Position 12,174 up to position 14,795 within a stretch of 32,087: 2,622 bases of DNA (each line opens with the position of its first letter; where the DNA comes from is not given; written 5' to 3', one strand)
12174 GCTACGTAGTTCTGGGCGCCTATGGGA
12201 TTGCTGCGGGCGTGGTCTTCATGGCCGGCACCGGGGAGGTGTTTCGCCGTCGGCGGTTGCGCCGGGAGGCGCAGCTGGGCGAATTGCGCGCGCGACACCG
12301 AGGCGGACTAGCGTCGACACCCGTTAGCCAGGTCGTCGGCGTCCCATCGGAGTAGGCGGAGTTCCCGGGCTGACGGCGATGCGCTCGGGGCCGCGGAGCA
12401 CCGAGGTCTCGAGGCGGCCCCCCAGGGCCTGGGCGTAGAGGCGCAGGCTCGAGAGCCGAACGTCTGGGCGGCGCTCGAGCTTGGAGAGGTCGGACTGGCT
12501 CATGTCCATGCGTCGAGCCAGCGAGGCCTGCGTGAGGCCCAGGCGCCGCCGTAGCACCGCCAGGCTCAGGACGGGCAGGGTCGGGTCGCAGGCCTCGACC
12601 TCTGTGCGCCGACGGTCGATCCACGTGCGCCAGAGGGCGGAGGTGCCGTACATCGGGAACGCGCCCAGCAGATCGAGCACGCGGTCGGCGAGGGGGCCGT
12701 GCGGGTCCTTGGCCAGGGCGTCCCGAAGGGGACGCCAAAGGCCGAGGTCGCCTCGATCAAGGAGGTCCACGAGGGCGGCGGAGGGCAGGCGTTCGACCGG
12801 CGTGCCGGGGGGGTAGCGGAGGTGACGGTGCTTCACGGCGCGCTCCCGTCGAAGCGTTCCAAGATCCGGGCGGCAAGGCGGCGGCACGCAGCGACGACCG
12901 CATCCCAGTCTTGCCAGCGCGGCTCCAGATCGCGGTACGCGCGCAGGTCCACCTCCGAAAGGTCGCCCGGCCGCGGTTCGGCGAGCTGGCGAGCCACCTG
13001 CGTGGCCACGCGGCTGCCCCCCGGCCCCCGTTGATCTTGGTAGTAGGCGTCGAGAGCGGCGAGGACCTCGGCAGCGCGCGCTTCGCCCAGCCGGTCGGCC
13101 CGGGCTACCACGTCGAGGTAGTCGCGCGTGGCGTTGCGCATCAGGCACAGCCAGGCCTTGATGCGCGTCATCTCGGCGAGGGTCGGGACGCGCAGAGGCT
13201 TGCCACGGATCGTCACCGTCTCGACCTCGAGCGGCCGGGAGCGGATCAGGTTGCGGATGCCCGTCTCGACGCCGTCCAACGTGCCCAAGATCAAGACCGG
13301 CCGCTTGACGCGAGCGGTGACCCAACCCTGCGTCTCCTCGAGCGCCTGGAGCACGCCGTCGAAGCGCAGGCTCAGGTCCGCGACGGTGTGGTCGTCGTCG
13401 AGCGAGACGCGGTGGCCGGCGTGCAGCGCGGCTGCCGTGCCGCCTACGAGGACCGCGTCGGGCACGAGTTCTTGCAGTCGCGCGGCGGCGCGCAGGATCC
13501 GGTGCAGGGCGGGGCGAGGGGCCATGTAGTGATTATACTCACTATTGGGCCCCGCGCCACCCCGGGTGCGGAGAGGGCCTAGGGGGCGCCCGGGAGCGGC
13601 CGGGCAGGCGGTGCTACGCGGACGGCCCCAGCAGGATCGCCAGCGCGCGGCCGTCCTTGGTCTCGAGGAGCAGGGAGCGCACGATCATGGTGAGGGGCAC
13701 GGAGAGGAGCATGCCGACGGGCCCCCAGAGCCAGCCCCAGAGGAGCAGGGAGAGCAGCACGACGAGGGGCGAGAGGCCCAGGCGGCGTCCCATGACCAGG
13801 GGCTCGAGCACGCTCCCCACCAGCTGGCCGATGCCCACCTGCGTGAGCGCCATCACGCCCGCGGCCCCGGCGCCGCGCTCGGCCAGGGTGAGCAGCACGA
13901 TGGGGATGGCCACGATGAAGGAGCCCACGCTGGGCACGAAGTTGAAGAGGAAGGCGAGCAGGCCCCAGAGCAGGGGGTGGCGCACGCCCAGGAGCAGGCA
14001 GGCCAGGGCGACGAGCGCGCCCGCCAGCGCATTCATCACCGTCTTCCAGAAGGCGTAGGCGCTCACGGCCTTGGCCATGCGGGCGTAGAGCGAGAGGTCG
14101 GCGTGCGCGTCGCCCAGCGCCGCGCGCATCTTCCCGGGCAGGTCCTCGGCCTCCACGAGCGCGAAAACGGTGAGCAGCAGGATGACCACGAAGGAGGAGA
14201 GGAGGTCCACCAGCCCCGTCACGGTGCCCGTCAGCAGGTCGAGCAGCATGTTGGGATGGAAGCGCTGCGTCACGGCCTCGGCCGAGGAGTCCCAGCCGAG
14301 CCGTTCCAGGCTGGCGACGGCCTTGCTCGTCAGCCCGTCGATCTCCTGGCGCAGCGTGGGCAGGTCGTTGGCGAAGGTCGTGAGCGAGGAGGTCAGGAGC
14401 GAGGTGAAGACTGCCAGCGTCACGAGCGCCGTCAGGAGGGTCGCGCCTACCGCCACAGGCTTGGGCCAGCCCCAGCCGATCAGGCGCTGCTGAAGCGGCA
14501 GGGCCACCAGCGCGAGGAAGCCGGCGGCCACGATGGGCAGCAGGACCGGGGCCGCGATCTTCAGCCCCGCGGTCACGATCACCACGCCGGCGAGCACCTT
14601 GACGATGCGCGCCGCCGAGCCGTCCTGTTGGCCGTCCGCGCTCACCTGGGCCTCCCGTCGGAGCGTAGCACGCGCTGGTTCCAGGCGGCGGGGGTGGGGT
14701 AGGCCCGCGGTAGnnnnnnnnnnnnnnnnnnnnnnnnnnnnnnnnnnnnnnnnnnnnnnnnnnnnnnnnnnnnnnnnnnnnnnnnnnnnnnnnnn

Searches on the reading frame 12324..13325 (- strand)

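Call 78: search_protein_families(library=pfam, proteins=[window:12324-13325:-], max_evalue=0.0001)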
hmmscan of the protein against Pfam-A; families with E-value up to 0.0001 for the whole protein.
window:12324-13325:- (333 aa): 2 families
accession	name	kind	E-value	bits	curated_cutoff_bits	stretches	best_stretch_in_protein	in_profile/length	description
PF01381.28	HTH_3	-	1.9e-06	28.2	23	1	258-305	4-52/55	Helix-turn-helix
PF13560.12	HTH_31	-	5.3e-05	23.9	27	1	255-301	6-54/64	Helix-turn-helix domain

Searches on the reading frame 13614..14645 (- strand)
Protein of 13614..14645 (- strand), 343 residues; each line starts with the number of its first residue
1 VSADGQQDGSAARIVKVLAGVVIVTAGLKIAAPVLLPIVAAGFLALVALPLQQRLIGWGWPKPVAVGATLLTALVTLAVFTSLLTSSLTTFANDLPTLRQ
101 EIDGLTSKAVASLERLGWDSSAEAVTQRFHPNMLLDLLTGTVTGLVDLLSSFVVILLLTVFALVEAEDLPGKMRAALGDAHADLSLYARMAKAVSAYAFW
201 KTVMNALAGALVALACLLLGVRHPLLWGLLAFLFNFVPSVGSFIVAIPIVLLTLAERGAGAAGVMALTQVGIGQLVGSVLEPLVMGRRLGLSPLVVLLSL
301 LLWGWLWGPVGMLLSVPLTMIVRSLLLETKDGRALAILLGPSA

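Call 78: search_protein_families(library=pfam, proteins=[window:13614-14645:-], max_evalue=0.0001)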
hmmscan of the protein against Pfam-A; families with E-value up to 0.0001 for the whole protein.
window:13614-14645:- (343 aa): 1 family
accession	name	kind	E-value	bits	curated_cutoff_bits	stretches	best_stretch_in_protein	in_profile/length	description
PF01594.21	AI-2E_transport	-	2.3e-52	178.7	34.3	1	17-327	4-324/327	AI-2E family transporter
